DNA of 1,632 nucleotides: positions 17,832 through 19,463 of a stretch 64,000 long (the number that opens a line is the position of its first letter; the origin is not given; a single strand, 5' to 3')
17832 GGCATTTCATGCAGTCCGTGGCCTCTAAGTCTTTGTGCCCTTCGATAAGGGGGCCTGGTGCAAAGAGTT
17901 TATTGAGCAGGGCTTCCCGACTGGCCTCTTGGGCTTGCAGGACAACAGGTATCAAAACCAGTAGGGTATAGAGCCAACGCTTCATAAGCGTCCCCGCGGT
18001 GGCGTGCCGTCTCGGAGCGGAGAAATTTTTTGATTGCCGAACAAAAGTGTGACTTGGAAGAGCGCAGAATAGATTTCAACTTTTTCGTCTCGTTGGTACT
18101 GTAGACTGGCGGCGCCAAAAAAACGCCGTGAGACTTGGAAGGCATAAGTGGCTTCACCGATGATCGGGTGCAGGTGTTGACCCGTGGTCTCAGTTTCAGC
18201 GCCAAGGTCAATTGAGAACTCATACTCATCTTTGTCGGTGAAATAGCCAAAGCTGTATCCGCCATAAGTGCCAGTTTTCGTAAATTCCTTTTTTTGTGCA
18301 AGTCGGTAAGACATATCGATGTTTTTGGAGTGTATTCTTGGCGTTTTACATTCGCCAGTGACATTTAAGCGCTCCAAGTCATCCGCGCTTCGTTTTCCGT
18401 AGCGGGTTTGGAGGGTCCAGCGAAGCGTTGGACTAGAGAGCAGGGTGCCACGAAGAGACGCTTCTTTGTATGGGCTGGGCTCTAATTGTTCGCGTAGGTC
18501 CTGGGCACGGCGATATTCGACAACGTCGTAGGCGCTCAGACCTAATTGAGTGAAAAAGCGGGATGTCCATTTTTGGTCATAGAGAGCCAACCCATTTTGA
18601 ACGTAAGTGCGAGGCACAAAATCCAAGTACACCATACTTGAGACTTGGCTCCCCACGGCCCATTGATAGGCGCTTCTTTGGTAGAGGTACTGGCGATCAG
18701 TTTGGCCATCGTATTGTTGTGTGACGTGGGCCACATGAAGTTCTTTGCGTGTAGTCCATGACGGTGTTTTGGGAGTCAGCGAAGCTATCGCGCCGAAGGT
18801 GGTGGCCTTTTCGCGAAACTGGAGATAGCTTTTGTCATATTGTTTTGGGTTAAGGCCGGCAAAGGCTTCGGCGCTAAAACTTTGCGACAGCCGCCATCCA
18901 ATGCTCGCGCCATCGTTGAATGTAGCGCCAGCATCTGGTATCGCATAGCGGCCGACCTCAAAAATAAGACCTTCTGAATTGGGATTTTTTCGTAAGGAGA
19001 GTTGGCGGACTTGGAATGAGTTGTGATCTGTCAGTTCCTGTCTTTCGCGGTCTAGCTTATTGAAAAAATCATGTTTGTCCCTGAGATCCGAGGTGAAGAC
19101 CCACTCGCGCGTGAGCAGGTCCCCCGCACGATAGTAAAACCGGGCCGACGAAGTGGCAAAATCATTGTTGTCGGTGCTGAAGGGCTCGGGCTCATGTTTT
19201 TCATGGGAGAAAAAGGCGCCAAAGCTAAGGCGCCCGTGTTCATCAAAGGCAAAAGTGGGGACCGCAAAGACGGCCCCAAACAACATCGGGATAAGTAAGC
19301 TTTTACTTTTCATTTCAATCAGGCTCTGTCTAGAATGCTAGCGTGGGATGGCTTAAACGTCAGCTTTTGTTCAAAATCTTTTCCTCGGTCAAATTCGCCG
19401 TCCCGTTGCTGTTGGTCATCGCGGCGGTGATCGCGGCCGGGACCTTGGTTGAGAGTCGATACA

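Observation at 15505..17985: The 30-heme cytochrome is built from nine triheme repeats, a nanowire-like polymer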

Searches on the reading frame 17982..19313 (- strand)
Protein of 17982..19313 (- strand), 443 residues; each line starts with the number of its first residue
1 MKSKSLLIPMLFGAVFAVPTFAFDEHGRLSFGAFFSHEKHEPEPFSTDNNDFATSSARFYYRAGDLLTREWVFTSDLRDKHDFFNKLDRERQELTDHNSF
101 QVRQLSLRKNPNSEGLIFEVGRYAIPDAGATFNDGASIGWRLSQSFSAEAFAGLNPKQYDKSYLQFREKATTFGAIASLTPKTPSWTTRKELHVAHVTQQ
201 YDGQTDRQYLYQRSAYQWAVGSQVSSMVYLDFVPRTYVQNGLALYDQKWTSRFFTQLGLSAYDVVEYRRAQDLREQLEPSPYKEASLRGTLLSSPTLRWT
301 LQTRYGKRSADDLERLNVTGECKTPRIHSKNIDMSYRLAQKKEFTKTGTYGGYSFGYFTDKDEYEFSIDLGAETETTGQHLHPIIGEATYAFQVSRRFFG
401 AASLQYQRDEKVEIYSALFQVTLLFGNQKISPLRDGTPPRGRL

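Call 4: search_protein_families(library=pfam, proteins=[window:17982-19313:-], max_evalue=0.01)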
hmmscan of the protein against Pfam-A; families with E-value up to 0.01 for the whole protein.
window:17982-19313:- (443 aa): 0 families

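Call 5: search_protein_families(library=ncbifam, proteins=[window:17982-19313:-], max_evalue=0.01)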
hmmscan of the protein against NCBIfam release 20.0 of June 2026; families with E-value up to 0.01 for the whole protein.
window:17982-19313:- (443 aa): 0 families

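Call 21: find_homologous_proteins(query=window:17982-19313:-, max_evalue=0.001)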
Query window:17982-19313:- (443 aa): 59 proteins with E <= 0.001 among 6223 candidates.
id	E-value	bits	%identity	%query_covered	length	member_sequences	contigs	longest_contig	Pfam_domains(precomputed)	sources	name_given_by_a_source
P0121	0.0e+0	1012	100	100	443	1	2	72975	-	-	-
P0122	4.2e-160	552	56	100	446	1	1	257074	-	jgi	jgi:hypothetical protein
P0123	7.5e-159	547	57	98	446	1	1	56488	-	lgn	-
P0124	2.3e-124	434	45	100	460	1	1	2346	-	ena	-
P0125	6.9e-106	373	45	95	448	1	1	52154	-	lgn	-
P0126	7.3e-104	366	42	100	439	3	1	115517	-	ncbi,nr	ncbi:MAG: hypothetical protein HOO06_06495 [Bdellovibrionaceae bacterium]|nr:hypothetical protein [P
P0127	4.1e-98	347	41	100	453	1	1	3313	-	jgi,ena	-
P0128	7.1e-98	346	42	97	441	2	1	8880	-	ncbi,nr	ncbi:MAG: hypothetical protein KDD61_07000 [Bdellovibrionales bacterium]|nr:hypothetical protein [Bd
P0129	2.1e-94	335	40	99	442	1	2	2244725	-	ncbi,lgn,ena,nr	ncbi:MAG: hypothetical protein H6624_08205 [Bdellovibrionaceae bacterium]|nr:hypothetical protein [B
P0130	2.2e-93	332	39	98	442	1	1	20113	-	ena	-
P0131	2.5e-91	325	40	98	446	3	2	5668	-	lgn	-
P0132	2.6e-91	325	39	98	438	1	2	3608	-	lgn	-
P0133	4.5e-90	321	39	94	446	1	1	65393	-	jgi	jgi:hypothetical protein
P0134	7.5e-90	320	40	96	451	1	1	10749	-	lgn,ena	-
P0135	6.4e-89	317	38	99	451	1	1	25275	-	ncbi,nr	ncbi:MAG: hypothetical protein HY537_06640 [Deltaproteobacteria bacterium]|nr:hypothetical protein [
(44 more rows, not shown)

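Call 33: predict_structure(alignment_id=A2)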
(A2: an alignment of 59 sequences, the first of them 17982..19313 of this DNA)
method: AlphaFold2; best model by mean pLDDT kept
length: 443 residues; sequences in the alignment: 59
mean_pLDDT: 87.0   pTM: 0.78
mean pLDDT of the five models: 87.0, 86.4, 86.1, 85.6, 84.1
residues with pLDDT >= 90: 276; 70-90: 127; 50-70: 19; < 50: 21
segments of 3 or more residues with pLDDT < 50: 87-91, 432-443
pLDDT, mean of each block of 10 residues (from residue 1): 68 75 87 89 62 89 83 91 56 62 91 89 92 96 95 90 88 97 87 97 94 96 96 90 97 97 81 78 96 94 95 95 90 95 95 92 94 92 95 90 94 92 82 39 34
secondary structure, 60 per line:
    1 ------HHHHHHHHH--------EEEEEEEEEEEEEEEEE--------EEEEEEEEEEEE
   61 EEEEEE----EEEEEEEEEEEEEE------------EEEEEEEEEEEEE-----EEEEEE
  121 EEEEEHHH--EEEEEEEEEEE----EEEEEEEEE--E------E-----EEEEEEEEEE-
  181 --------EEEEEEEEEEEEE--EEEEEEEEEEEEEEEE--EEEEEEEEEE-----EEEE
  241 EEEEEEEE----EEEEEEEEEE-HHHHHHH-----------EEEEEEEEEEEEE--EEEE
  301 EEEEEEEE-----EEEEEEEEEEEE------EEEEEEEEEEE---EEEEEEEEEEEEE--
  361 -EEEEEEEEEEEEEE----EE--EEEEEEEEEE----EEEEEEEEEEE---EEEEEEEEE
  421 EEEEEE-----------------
elements in order: H7-15 E24-40 E49-66 E71-84 E97-109 E115-125 E131-141 E146-154 E170-179 E189-201 E204-219 E222-231 E237-248 E253-262 H264-270 E282-294 E297-308 E314-325 E332-342 E346-358 E362-375 E384-393 E398-408 E412-426

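Call 37: fold_search(model_id=the predicted structure, library=pdb)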
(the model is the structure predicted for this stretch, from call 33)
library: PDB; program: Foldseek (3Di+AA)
matches with E <= 10: 889; with E <= 0.001: 274
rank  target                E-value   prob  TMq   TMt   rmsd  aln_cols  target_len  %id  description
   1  9fy9_D                4.3e-11  1.00  0.44  0.31  16.3       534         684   10  Cryo-EM structure of the type 1 chaperone-usher pilus FimD-tip complex (FimDHGFC) - Conformer 1 (released 2025-06-04)
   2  3rfz_B                2.7e-10  1.00  0.43  0.28  15.9       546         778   10  Crystal structure of the FimD usher bound to its cognate FimC:FimH substrate (released 2011-06-01)
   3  3rfz_E                1.3e-09  1.00  0.45  0.29  15.3       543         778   10  Crystal structure of the FimD usher bound to its cognate FimC:FimH substrate (released 2011-06-01)
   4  5ldt_A                1.4e-09  1.00  0.38  0.41  10.8       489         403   11  Crystal Structures of MOMP from Campylobacter jejuni (released 2016-10-26)
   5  9fw9_D                1.8e-09  1.00  0.38  0.28  16.7       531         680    9  Cryo-EM structure of the type 1 pilus assembly platform as part of the FimA-bound chaperone-usher pilus complex (FimDH (released 2025-06-04)
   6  2vqi_A                3.0e-09  1.00  0.48  0.45  10.8       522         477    9  Structure of the P pilus usher (PapC) translocation pore (released 2008-05-27)
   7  9bog_D                4.4e-09  1.00  0.43  0.27  15.9       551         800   10  Structural basis for adhesin secretion by the outer-membrane usher in type 1 pili (released 2024-10-09)
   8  3ohn_A                4.4e-09  1.00  0.41  0.39  13.3       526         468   10  Crystal structure of the FimD translocation domain (released 2011-06-01)
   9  7lhg_C                5.0e-09  1.00  0.38  0.24  16.8       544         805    8  Cryo-EM structure of E. coli P pilus tip assembly intermediate PapC-PapD-PapK-PapG in the first conformation (released 2021-08-11)
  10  5ldv                  5.3e-09  1.00  0.38  0.41  10.3       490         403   11  Crystal Structures of MOMP from Campylobacter jejuni (released 2016-10-26)
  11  3ohn_B                1.8e-08  1.00  0.41  0.40  12.6       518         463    9  Crystal structure of the FimD translocation domain (released 2011-06-01)
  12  5dl8_A                2.0e-08  1.00  0.43  0.48  10.9       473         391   10  Crystal structure of Acinetobacter baumannii OccAB4 (released 2016-02-03)
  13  5mdq_A                2.8e-08  1.00  0.35  0.42  13.3       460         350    8  Crystal structure of outer membrane expressed Chitoporin VhChip from Vibrio harveyi (released 2017-12-20)
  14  2vqi_B                2.8e-08  1.00  0.38  0.36  13.6       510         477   10  Structure of the P pilus usher (PapC) translocation pore (released 2008-05-27)
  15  6e14_D                5.9e-08  1.00  0.49  0.30   9.1       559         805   10  Handover mechanism of the growing pilus by the bacterial outer membrane usher FimD (released 2018-10-17)
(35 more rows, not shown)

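Call 42: find_related_loci(query=A2, collection=genome_contigs, flank=7000)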
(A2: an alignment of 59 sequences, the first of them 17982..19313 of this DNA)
Query A2 (443 aa) in genome_contigs; peptide patterns used: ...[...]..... (x = any residue, [..] = any of these).
65 stretches matched a pattern; 32 encode a relative of the query (tblastn E <= 1e-3); 32 distinct loci.
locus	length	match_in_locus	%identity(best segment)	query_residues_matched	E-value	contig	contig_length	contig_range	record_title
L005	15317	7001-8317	42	1-443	2e-111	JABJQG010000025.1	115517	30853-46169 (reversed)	MAG: Bdellovibrionaceae bacterium isolate SI075_bin85 k141_635338, whole genome shotgun sequence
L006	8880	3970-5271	42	14-443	1e-105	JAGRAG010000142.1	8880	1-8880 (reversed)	MAG: Bdellovibrionales bacterium isolate HKST-UBA12 2015-01-06_1_(paired)_contig_426592, whole genome shotgun sequence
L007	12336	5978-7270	38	15-443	1e-97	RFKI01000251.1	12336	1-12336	MAG: Bdellovibrio sp. isolate J124 k99_1274610, whole genome shotgun sequence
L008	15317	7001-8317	38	7-443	1e-94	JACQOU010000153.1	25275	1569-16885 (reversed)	MAG: Deltaproteobacteria bacterium isolate NC_groundwater_1289_Ag_S-0.2um_48_23 S_p2_S4_coassembly_k141_1294515, whole g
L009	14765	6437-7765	37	4-443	4e-91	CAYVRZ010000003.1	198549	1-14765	MAG TPA_asm: uncultured Pseudobdellovibrionaceae bacterium isolate SRP302895_co1_334 genome assembly, contig: NODE_117_l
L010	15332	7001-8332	36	1-441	8e-89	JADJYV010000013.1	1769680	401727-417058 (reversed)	MAG: Bdellovibrionaceae bacterium isolate Lyne_18-Q3-R50-59_BATAC.62 tig01430183-10-17665060, whole genome shotgun seque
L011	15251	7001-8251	39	26-442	2e-87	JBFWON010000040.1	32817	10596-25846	MAG: Bdellovibrionales bacterium isolate CA_2019_TPBF_137 NODE_7299_length_32817_cov_4.788712_TPBF, whole genome shotgun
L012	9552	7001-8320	36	4-441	5e-87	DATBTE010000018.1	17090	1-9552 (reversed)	MAG TPA_asm: Pseudobdellovibrionaceae bacterium isolate SMAG_U4175 k141_1846596, whole genome shotgun sequence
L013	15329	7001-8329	37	1-443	6e-86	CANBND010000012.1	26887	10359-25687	MAG: Bdellovibrionaceae bacterium isolate JR-MC-F-240519-149 genome assembly, contig: JR-MC-F-240519-C1545, whole genome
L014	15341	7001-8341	37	1-443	6e-84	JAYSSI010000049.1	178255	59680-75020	MAG: Pseudobdellovibrionaceae bacterium isolate GFS_12192 GFS_12192_48, whole genome shotgun sequence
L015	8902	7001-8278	38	17-441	7e-84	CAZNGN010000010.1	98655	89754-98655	MAG TPA_asm: uncultured Bacteriovoracaceae bacterium isolate SRP342105_co2_89 genome assembly, contig: NODE_171_length_9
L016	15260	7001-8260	38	28-443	2e-82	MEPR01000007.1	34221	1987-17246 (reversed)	MAG: Bdellovibrionales bacterium GWB1_55_8 gwb1_scaffold_1204, whole genome shotgun sequence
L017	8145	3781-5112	36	4-443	6e-82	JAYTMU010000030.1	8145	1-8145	MAG: Bdellovibrionales bacterium isolate GFS_3818 GFS_3818_29, whole genome shotgun sequence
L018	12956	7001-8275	35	19-443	1e-79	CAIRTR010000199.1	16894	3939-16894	MAG: Oligoflexia bacterium isolate Kiruna3_bin-3974 genome assembly, contig: bin-3974:199/323, whole genome shotgun sequ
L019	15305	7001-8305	34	10-443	5e-79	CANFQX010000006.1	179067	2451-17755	MAG: Bdellovibrionaceae bacterium isolate Jr-16oct17-292 genome assembly, contig: Jr-16oct17-C132, whole genome shotgun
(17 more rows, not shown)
